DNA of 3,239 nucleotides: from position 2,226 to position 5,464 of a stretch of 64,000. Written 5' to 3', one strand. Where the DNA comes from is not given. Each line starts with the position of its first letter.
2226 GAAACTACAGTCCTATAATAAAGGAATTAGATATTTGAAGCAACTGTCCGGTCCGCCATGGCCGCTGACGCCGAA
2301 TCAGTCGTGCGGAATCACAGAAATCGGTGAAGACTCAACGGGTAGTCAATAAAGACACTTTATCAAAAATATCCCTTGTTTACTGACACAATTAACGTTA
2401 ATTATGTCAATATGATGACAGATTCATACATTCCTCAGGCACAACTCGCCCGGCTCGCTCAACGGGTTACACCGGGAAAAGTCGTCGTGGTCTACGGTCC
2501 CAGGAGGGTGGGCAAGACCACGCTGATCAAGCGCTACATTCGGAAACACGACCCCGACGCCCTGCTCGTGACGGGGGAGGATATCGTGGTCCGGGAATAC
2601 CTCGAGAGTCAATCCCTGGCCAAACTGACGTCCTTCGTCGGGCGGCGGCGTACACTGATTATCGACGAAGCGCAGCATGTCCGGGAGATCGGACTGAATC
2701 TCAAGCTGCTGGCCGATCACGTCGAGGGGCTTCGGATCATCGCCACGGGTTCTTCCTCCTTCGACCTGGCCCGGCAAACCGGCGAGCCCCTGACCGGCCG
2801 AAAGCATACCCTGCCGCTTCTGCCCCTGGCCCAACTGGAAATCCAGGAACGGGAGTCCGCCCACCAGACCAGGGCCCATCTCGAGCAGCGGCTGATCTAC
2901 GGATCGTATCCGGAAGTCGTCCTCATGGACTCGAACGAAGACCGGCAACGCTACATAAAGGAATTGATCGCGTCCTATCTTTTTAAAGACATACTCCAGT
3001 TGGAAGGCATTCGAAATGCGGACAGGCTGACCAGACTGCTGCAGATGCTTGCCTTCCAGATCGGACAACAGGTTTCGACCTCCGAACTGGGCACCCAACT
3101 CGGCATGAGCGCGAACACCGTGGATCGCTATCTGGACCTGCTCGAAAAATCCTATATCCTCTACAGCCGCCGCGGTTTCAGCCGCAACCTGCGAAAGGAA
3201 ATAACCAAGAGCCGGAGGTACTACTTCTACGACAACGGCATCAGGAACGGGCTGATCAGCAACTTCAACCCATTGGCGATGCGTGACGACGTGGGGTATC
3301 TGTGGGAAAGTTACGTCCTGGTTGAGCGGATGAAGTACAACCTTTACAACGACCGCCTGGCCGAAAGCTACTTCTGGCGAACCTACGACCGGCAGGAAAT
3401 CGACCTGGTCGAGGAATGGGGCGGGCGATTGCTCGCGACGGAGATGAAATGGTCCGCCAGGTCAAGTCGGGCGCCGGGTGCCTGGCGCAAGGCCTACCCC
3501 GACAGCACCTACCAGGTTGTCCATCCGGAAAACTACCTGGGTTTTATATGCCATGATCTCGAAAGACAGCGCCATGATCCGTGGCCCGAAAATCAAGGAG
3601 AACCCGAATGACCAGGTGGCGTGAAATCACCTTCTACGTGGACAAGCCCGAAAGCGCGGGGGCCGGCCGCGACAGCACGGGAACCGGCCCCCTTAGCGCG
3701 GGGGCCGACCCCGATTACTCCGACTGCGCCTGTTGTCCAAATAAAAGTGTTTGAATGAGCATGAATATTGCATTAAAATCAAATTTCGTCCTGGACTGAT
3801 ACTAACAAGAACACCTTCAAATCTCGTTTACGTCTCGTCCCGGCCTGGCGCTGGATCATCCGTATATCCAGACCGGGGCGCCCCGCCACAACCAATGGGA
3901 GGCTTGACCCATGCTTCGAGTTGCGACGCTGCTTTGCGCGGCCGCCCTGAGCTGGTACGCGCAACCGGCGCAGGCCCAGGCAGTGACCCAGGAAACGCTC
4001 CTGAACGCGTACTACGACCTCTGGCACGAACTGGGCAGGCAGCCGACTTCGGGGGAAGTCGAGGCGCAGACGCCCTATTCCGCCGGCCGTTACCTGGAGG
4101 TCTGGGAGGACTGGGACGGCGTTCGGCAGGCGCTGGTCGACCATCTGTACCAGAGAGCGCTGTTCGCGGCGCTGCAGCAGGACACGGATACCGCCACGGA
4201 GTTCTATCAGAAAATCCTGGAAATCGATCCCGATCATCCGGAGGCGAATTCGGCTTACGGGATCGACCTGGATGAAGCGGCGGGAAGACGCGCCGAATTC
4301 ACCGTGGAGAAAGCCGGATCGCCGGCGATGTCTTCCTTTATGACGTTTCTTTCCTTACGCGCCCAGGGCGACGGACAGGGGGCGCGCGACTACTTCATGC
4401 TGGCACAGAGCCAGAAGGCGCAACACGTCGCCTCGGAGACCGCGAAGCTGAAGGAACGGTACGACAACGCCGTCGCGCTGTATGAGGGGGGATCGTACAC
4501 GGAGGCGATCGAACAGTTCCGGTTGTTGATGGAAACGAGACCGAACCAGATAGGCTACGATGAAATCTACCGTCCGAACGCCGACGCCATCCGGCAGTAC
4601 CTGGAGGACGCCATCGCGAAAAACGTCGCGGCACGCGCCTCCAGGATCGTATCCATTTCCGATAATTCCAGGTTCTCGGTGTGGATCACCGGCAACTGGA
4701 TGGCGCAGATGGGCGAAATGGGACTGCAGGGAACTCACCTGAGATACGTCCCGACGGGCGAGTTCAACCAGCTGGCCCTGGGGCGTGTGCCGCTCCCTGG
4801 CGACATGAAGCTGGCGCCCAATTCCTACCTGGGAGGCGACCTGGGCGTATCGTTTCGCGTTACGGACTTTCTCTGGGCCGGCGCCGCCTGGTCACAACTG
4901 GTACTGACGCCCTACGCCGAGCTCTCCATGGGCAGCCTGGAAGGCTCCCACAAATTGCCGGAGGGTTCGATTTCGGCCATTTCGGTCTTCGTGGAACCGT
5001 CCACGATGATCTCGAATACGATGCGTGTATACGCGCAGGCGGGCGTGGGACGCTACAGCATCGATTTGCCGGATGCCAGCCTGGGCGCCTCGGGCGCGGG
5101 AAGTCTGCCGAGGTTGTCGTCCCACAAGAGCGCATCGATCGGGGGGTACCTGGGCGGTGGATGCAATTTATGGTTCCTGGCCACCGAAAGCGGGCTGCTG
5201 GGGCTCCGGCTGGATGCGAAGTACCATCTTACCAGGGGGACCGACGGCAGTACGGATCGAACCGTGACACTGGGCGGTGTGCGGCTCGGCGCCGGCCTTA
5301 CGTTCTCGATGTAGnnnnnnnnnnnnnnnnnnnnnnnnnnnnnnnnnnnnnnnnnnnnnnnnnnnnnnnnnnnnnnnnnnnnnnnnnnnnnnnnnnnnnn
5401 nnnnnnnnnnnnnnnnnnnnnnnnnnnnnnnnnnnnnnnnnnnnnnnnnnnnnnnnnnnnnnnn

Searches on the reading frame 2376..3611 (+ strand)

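Call 41: search_protein_families(library=pfam, proteins=[window:2376-3611:+], max_evalue=0.001)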
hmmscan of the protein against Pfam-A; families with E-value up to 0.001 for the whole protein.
window:2376-3611:+ (411 aa): 6 families
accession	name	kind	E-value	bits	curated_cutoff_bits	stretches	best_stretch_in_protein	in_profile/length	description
PF13635.12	DUF4143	-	1.6e-40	138.9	28.1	1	204-360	2-160/160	Domain of unknown function (DUF4143)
PF13173.12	AAA_14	-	1.1e-24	87.3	27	1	35-156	3-128/129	AAA domain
PF13401.12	AAA_22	-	6e-08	33.5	27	0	35-66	6-40/130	AAA domain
PF01637.24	ATPase_2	-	1.6e-06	28.5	33.2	1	32-59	18-45/225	ATPase domain predominantly from Archaea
PF08279.18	HTH_11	-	6e-05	23.3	25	1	217-267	1-51/55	HTH domain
PF13191.12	AAA_16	-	0.00019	22.4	32.6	0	22-72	10-63/167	AAA ATPase domain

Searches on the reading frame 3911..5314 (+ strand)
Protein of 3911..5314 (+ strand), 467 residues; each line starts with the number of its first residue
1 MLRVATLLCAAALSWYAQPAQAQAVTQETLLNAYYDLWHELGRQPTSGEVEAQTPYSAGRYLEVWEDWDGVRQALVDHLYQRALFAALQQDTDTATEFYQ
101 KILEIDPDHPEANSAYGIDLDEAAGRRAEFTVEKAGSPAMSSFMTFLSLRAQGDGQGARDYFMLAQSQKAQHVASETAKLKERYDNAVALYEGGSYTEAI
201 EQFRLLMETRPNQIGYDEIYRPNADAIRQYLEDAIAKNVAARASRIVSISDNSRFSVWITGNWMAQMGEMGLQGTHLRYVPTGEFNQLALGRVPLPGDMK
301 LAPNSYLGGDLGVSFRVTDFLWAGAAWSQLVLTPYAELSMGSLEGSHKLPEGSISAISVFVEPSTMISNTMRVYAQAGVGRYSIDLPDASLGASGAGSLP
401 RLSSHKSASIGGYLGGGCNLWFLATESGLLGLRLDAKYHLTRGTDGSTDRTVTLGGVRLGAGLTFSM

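Call 41: search_protein_families(library=pfam, proteins=[window:3911-5314:+], max_evalue=0.001)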
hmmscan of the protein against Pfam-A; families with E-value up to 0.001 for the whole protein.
window:3911-5314:+ (467 aa): 7 families
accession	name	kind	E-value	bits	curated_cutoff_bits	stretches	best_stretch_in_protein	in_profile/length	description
PF07719.23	TPR_2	-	7.1e-06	26.2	27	0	79-109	4-34/34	Tetratricopeptide repeat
PF18780.6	HNH_repeat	-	8.5e-06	26.5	26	1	26-70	2-46/54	Homing endonuclease associated repeat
PF00515.34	TPR_1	-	2.5e-05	24.3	27.8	0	79-109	4-34/34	Tetratricopeptide repeat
PF13174.12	TPR_6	-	0.00012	23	26.3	0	79-108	3-32/33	Tetratricopeptide repeat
PF13181.12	TPR_8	-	0.00014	22.2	25.7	0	80-109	5-34/34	Tetratricopeptide repeat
PF13414.12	TPR_11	-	0.00033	20.7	26.8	0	89-116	7-34/42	TPR repeat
PF24575.1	TPR_Slam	-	0.00091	20.1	35.2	0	79-111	50-82/104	Surface lipoprotein assembly modifier, N-terminal TPR repeats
